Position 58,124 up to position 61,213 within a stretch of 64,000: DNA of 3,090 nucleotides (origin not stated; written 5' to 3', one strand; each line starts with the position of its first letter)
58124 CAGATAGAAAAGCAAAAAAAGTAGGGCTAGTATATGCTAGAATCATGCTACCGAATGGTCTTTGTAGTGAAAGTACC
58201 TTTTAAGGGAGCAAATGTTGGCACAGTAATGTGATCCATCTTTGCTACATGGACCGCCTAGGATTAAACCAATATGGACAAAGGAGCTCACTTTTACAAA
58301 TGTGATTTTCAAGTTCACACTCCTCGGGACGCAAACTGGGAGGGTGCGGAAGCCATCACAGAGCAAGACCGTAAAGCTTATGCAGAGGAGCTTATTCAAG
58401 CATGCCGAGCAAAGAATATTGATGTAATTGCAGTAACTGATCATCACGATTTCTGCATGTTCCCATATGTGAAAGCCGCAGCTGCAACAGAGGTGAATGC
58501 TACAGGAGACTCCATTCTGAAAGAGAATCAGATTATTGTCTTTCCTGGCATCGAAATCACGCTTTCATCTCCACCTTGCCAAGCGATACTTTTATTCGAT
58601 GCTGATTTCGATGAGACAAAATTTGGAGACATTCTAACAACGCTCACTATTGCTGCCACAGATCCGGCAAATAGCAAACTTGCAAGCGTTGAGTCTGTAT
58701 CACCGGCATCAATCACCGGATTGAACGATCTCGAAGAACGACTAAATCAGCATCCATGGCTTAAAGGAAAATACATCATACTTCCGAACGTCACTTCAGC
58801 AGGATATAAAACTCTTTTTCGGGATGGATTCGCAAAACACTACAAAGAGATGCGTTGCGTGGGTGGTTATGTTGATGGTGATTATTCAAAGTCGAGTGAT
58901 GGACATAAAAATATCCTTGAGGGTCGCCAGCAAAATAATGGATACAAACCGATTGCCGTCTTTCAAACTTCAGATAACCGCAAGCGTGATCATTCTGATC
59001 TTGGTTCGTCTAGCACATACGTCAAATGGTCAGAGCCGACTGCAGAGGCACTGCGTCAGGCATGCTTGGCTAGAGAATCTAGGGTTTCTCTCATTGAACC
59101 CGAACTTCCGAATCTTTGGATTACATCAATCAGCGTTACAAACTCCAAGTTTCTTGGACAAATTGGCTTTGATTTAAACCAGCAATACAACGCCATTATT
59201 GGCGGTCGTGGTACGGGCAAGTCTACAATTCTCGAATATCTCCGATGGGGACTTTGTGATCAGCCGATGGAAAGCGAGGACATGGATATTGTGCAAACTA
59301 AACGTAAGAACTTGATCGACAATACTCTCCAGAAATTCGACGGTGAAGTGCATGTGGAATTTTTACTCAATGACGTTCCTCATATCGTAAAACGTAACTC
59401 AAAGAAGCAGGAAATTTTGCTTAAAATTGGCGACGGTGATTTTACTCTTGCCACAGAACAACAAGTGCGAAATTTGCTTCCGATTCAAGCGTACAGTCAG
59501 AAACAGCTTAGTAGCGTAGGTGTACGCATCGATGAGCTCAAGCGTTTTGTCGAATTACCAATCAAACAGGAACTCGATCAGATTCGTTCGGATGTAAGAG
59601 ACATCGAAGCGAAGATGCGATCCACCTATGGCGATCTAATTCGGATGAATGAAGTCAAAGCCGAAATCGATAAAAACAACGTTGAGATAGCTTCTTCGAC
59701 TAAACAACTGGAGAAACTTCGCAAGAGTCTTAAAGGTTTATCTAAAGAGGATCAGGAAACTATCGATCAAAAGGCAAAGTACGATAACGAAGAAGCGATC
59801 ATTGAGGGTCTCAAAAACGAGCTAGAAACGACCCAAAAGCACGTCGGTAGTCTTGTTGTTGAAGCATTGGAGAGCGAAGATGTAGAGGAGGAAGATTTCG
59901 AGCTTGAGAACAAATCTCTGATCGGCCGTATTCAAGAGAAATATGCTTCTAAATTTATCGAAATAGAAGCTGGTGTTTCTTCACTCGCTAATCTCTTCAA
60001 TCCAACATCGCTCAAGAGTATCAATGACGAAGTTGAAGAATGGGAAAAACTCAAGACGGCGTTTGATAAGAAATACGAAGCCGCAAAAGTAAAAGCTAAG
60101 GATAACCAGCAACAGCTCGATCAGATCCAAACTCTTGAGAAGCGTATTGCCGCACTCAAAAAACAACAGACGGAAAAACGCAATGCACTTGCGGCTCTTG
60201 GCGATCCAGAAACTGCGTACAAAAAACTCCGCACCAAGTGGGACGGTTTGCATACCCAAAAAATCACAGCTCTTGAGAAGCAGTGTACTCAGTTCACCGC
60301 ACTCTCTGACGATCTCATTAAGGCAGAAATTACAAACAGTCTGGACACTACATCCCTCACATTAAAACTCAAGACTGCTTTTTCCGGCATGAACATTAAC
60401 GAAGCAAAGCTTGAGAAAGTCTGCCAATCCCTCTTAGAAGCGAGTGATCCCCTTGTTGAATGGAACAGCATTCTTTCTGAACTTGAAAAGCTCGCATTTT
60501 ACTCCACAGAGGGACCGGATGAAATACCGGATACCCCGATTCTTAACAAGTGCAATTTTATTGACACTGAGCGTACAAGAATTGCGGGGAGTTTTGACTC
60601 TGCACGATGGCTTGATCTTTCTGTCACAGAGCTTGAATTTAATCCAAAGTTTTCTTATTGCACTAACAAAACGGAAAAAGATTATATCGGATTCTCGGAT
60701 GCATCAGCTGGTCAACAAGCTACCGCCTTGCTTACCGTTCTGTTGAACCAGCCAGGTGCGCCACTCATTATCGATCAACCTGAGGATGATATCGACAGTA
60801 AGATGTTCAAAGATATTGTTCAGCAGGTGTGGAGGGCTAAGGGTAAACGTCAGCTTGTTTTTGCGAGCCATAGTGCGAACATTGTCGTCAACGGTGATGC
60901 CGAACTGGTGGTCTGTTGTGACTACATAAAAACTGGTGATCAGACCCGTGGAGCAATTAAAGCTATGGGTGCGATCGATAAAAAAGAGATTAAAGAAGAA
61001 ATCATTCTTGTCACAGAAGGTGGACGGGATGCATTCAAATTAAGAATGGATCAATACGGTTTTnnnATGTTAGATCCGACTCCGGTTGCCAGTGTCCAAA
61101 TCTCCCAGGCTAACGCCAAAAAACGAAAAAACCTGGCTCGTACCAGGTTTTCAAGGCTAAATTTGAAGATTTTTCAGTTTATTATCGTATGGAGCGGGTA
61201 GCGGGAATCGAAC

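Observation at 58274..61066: Single-gene PHP-nuclease-like + SMC/ABC ATPase fusion next to tRNA-Gly: candidate anti-phage defence (Ppl-like architecture)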

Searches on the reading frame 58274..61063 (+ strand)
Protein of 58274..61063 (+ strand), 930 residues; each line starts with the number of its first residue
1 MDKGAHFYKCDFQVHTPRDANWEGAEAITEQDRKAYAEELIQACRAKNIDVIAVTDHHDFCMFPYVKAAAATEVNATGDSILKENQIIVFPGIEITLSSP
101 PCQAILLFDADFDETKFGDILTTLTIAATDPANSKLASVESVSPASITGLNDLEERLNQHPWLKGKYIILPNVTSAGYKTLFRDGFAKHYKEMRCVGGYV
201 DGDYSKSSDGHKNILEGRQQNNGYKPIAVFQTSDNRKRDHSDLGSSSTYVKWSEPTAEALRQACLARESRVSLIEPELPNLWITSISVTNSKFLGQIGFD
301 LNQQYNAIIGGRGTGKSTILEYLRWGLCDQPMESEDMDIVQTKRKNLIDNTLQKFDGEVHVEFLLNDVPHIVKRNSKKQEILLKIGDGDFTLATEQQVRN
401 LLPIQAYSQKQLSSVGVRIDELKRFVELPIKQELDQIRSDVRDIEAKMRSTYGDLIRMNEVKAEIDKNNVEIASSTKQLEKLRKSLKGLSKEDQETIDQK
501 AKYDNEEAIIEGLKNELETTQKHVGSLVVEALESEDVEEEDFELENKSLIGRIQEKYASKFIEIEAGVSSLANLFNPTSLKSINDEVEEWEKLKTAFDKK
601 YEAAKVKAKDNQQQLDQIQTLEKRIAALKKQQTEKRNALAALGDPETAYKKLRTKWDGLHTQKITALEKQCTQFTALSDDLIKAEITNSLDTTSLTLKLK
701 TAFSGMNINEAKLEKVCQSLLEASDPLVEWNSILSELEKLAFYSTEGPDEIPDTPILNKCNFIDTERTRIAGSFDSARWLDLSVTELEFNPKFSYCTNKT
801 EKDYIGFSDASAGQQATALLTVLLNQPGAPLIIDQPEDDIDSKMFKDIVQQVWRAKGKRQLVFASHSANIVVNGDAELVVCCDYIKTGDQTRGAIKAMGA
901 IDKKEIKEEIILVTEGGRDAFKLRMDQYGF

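Call 4: search_protein_families(library=pfam, proteins=[window:58274-61063:+], max_evalue=1)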
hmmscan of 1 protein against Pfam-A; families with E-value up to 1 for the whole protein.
window:58274-61063:+ (930 aa): 14 families
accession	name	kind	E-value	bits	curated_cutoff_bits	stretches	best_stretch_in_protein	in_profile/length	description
PF13304.12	AAA_21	-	1.9e-09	38.4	27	1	560-871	132-303/304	AAA domain, putative AbiEii toxin, Type IV TA system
PF13476.12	AAA_23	-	5.1e-09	37.5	27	1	296-522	12-198/201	AAA domain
PF13175.12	AAA_15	-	3.1e-05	24.2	32.1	1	283-650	3-266/374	AAA ATPase domain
PF02463.25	SMC_N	-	0.00039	20.4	40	1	283-876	2-207/220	RecF/RecN/SMC N terminal domain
PF02811.25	PHP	-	0.0037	18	26.4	1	37-98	17-66/164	PHP domain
PF22564.2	HAAS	-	0.0088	16.8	27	0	613-647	17-51/55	HAAS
PF13521.12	AAA_28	-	0.013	16.2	27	0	307-323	3-19/164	AAA domain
PF10241.14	KxDL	-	0.031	15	27.2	1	395-453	26-83/86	Uncharacterized conserved protein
PF03732.24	Retrotrans_gag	-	0.1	13.3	24.1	1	580-620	20-62/97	Retrotransposon gag protein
PF13555.12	AAA_29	-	0.11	12.7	27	1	292-320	10-39/61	P-loop containing region of AAA domain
PF21718.4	KH_DTX3L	-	0.31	11.3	27.4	0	474-523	76-128/128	DTX3L, KH-like domain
PF05721.19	PhyH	-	0.46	11.1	22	0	566-656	4-93/213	Phytanoyl-CoA dioxygenase (PhyH)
PF00804.31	Syntaxin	-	0.54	10.5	26.7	1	430-500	14-81/157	Syntaxin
PF13851.11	GAS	-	0.62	9.9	32.3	1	421-533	12-124/200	Growth-arrest specific micro-tubule binding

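Call 5: search_protein_families(library=padloc, proteins=[window:58274-61063:+], max_evalue=1)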
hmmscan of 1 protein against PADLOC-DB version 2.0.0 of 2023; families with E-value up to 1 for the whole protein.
window:58274-61063:+ (930 aa): 21 families
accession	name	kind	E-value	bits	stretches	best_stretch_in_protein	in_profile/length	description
PDLC02208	Ppl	-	4e-38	129.1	3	807-926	774-890/894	-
PDLC04135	mad3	-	1.6e-11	42.4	1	283-874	2-331/374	mads_3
PDLC03859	LmuB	-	2.7e-11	41.4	1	283-870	5-588/611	-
PDLC02979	AriA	-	1.7e-10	39.2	1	283-670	3-285/373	-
PDLC02980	AriA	-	3.7e-10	38.3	1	550-870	115-302/304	-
PDLC00098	GajA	-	2.8e-07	27.7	2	282-324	2-44/534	AAA ATPase domain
PDLC04164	AriA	-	1.2e-06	26.3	2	794-883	156-248/253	-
PDLC00102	GajA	-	1.9e-06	24.7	1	282-327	2-47/532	AAA ATPase domain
PDLC02915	ATPase-Toprim_I-B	-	4.7e-06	23.7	2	283-327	3-46/623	-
PDLC02335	AbiLi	-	9.3e-06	22.9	1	730-870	145-240/326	AbiLi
PDLC00298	PtuA1|PtuA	-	0.00022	18.4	1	283-327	3-47/423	AAA ATPase domain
PDLC00271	PtuA1|PtuA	-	0.00051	17.7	1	283-332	3-52/421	AAA ATPase domain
PDLC00290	PtuA1|PtuA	-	0.00078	16.9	2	284-324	4-44/414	AAA ATPase domain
PDLC03865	LmuB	-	0.0029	13.8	1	300-715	29-478/1007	-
PDLC00278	PtuA1|PtuA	-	0.025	11.9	1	283-331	3-51/436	AAA ATPase domain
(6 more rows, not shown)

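Call 6: search_protein_families(library=ncbifam, proteins=[window:58274-61063:+], max_evalue=1)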
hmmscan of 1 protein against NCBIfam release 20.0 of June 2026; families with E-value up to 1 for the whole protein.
window:58274-61063:+ (930 aa): 16 families
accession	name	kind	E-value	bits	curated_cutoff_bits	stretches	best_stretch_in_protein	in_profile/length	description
NF045780.1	TrlF_fam_ATP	equivalog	5.9e-148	495.2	350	1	3-929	1-944/944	TrlF family AAA-like ATPase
NF042955.1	Ppl_antiphage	equivalog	1.7e-49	168.6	1000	3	805-926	762-880/882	anti-phage protein Ppl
NF045781.1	Spaf1101_AAA_ATP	equivalog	7.1e-47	160.4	475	2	570-928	480-832/836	Spaf_1101 family AAA-like ATPase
NF003034.1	PRK03918.1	equivalog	2.9e-06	25.6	700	3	302-397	22-112/878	DNA double-strand break repair ATPase Rad50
TIGR04521.1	ECF_ATPase_2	equivalog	3.5e-05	23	330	2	293-324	20-52/279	energy-coupling factor transporter ATPase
NF041034.1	Rad50_Sulf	equivalog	0.0001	20.3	1000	2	303-388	23-98/872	DNA double-strand break repair ATPase Rad50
NF038032.1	CehA_McbA_metalo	domain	0.00016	21.2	80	1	7-96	2-68/315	CehA/McbA family metallohydrolase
TIGR02168.1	SMC_prok_B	equivalog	0.00024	19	567.35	1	432-680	267-509/1181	chromosome segregation protein SMC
NF040873.1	AztA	equivalog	0.00038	20.1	220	1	808-877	118-188/191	zinc ABC transporter ATP-binding protein AztA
TIGR02857.1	CydD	equivalog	0.002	17.2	435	1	811-876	460-525/529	thiol reductant ABC exporter subunit CydD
NF045487.1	ASRP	equivalog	0.016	13.8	300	2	577-673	117-215/593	archaea-specific SMC-related protein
TIGR02868.1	CydC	equivalog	0.018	13.7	329.05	0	291-329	348-386/530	thiol reductant ABC exporter subunit CydC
NF053840.1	MnTportMntADein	equivalog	0.048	13.2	400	0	304-329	28-52/240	manganese ABC transporter ATP-binding protein MntA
NF008056.1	PRK10790.1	equivalog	0.17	10.4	746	1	811-880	478-547/584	SmdB family multidrug efflux ABC transporter permease/ATP-binding protein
TIGR04523.1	Mplasa_alph_rch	subfamily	0.19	9.6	270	1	454-728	265-523/745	helix-rich protein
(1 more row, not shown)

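Call 7: search_solved_structures(query=window:58274-61063:+, max_evalue=1, show_alignments=2)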
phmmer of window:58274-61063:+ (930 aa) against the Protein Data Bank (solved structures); distinct sequences matched with E-value up to 1: 11.
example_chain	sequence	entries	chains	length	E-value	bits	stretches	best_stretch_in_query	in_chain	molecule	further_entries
4q7l_A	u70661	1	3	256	0.0092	17.6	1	808-880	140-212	Uncharacterized ABC transporter ATP-binding protein TM_0288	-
4q7m_B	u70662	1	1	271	0.011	17.3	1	808-880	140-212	Uncharacterized ABC transporter ATP-binding protein TM_0288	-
8p6s_A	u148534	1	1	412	0.025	16.1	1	126-205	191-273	Digalactosyldiacylglycerol synthase 2, chloroplastic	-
3qf4_B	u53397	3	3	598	0.062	14.8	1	809-880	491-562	Uncharacterized ABC transporter ATP-binding protein TM_0288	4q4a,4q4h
4q4j_B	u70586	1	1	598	0.16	13.4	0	809-880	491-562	Uncharacterized ABC transporter ATP-binding protein TM_0288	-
6quz_B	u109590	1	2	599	0.16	13.4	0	809-880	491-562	Uncharacterized ABC transporter ATP-binding protein TM_0288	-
6qv0_B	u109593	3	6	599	0.16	13.4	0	809-880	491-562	Uncharacterized ABC transporter ATP-binding protein TM_0288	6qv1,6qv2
2yxh_A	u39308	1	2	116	0.17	13.3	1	481-558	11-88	MazG-related protein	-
5h66_A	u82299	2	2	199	0.41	12.1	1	292-334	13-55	Chromosome partition protein Smc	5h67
4f4c_A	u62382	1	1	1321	0.5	11.8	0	811-891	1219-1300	Multidrug resistance protein pgp-1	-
9ugg_A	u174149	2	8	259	0.95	10.9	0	809-860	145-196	Lantibiotic ABC transporter ATP-binding protein PsdA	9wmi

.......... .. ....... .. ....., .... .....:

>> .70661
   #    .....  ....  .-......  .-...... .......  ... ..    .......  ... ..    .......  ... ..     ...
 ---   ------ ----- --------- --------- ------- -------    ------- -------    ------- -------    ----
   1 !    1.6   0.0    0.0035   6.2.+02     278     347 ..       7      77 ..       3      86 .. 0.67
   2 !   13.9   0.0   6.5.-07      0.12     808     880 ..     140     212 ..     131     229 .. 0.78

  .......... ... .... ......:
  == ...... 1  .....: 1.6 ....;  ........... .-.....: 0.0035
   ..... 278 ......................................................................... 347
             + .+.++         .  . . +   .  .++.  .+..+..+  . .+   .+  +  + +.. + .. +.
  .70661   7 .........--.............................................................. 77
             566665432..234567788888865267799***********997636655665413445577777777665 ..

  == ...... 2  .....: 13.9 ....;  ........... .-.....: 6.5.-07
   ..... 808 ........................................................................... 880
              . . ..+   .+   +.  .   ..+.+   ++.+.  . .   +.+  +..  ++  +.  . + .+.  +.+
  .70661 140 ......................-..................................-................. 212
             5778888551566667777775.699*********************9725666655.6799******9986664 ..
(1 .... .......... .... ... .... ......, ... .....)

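Call 19: find_homologous_proteins(query=window:58274-61063:+, max_evalue=0.00001)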
Query window:58274-61063:+ (930 aa): 2350 proteins with E <= 0.00001 among 8000 candidates; the best 120 are listed.
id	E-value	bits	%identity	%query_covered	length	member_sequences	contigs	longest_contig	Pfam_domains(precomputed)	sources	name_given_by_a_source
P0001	0.0e+0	2083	100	100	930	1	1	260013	PF13476.13,PF13304.13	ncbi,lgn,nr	ncbi:AAA family ATPase [candidate division WWE3 bacterium]|nr:AAA family ATPase [candidate division 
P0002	0.0e+0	1894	90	100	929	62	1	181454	PF13476.13,PF02463.26,PF13304.13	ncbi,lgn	ncbi:MAG: AAA family ATPase [Minisyncoccia bacterium]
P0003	0.0e+0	1816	85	100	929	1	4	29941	PF02463.26,PF13304.13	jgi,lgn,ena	-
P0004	0.0e+0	1807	85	100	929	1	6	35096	PF02463.26,PF13304.13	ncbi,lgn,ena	-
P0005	0.0e+0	1806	86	100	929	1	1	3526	PF02463.26,PF13304.13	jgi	jgi:type III restriction enzyme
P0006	0.0e+0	1790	85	100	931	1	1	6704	PF13476.13,PF02811.27,PF02463.26,PF13304.13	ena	-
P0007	0.0e+0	1758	83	100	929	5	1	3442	PF13476.13,PF02463.26,PF13304.13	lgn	-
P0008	0.0e+0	1757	83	100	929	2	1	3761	PF13476.13,PF13304.13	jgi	-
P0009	0.0e+0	1744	83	100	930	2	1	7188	PF13175.13,PF13476.13,PF13304.13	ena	-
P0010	0.0e+0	1734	83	100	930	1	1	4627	PF13476.13,PF13304.13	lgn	-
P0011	0.0e+0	1727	82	100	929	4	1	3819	PF13476.13,PF02463.26,PF13304.13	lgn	-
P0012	0.0e+0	1725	82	100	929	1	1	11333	PF13175.13,PF13476.13,PF02463.26,PF13304.13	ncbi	-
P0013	0.0e+0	1684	79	100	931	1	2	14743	PF13476.13,PF13304.13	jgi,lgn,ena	jgi:type III restriction enzyme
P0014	0.0e+0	1684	80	100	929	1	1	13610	PF13476.13,PF02811.27,PF02463.26,PF13304.13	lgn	-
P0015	0.0e+0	1679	80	100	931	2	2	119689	PF13476.13,PF02463.26,PF13304.13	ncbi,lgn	-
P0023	0.0e+0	1632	77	100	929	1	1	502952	PF13175.13,PF13476.13,PF13304.13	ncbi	ncbi:MAG: TrlF family AAA-like ATPase [Minisyncoccota bacterium]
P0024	0.0e+0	1626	78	100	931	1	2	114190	PF13476.13,PF02463.26,PF13304.13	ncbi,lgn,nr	ncbi:MAG: AAA family ATPase [Candidatus Nomurabacteria bacterium]|nr:AAA family ATPase [Candidatus N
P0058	0.0e+0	1458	69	100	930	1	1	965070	PF13476.13,PF02463.26,PF13304.13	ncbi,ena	-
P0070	0.0e+0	1391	66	100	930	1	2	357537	PF13476.13,PF02463.26,PF13304.13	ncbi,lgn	ncbi:MAG TPA: AAA family ATPase [Verrucomicrobiae bacterium]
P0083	0.0e+0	1310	63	100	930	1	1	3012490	PF13476.13,PF02463.26,PF13304.13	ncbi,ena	-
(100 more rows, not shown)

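Call 20: find_encoding_contigs(protein=P0001, flank=10000, max_places=3)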
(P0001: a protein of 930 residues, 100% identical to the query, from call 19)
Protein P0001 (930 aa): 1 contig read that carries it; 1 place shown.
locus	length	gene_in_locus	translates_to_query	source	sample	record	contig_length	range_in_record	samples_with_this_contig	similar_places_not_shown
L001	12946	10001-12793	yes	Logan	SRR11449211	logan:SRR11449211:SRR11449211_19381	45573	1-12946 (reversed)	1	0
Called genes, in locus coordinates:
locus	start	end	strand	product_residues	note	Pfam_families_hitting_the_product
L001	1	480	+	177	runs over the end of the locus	PF00186:DHFR_1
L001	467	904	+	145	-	PF01230:HIT (weak)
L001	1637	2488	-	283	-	PF14437:MafB19-deam (weak), PF00383:dCMP_cyt_deam_1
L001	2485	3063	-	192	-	PF01467:CTP_transf_like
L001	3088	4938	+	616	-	PF06418:CTP_synth_N, PF00117:GATase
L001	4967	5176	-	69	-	-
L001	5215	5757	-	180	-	-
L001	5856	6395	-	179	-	PF21088:MS_channel_1st, PF00924:MS_channel_2nd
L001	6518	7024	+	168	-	-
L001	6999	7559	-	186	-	-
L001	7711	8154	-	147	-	-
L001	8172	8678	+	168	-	PF21805:Imm5_like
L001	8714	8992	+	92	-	PF07866:DUF1653 (weak)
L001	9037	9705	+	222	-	PF02517:Rce1-like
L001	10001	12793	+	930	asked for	PF13476:AAA_23, PF13304:AAA_21 (weak)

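Call 21: find_encoding_contigs(protein=P0002, flank=10000, max_places=3)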
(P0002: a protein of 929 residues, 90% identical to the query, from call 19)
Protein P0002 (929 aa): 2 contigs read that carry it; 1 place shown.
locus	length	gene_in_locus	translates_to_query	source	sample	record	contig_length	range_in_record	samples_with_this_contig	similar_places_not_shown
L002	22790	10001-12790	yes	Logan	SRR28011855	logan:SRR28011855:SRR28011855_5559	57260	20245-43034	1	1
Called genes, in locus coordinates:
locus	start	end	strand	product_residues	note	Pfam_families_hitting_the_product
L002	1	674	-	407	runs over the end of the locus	PF17236:SU10_MCP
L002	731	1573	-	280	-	-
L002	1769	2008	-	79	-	-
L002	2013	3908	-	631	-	-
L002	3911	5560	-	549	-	-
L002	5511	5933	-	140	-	-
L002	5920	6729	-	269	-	PF02195:ParB_N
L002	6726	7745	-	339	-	PF02086:MethyltransfD12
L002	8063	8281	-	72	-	PF04545:Sigma70_r4 (weak)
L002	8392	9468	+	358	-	PF02661:Fic, PF12802:MarR_2 (weak)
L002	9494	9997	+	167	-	PF04002:RadC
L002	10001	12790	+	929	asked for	PF02463:SMC_N (weak), PF13476:AAA_23, PF13304:AAA_21 (weak)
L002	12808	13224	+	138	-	-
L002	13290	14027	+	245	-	PF18400:Thioredoxin_12 (faint), PF13098:Thioredoxin_2, PF13462:Thioredoxin_4, PF01323:DSBA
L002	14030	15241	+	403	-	PF00266:Aminotran_5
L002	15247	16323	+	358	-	-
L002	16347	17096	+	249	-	PF13462:Thioredoxin_4, PF01323:DSBA, PF13743:Thioredoxin_5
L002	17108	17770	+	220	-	PF13624:SurA_N_3 (weak)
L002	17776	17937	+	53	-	-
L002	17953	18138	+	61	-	-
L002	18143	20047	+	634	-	PF00122:E1-E2_ATPase, PF00702:Hydrolase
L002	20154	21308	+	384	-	PF19425:Csd3_N2, PF01551:Peptidase_M23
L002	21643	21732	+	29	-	-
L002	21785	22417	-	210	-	PF13730:HTH_36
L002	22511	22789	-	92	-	-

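Call 22: find_encoding_contigs(protein=P0023, flank=10000, max_places=3)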
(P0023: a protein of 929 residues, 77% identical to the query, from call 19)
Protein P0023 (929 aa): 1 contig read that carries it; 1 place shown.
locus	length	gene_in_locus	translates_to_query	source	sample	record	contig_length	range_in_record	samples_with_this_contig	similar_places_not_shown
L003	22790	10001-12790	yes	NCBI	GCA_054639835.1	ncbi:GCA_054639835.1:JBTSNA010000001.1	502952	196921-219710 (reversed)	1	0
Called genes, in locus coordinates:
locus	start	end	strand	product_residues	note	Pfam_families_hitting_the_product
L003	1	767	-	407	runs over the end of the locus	PF17236:SU10_MCP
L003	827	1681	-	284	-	-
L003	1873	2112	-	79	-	-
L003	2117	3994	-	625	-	PF23899:SU10_portal (faint)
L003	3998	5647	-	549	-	-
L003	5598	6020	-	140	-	-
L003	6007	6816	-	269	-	PF02195:ParB_N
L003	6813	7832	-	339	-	PF02086:MethyltransfD12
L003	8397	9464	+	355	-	PF02661:Fic, PF22168:DIP2311-like_C (weak)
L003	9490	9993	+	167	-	PF04002:RadC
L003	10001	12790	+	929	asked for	PF13175:AAA_15 (weak), PF13476:AAA_23, PF13304:AAA_21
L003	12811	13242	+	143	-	-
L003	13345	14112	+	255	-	PF13462:Thioredoxin_4, PF01323:DSBA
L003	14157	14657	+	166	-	-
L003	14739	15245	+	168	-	-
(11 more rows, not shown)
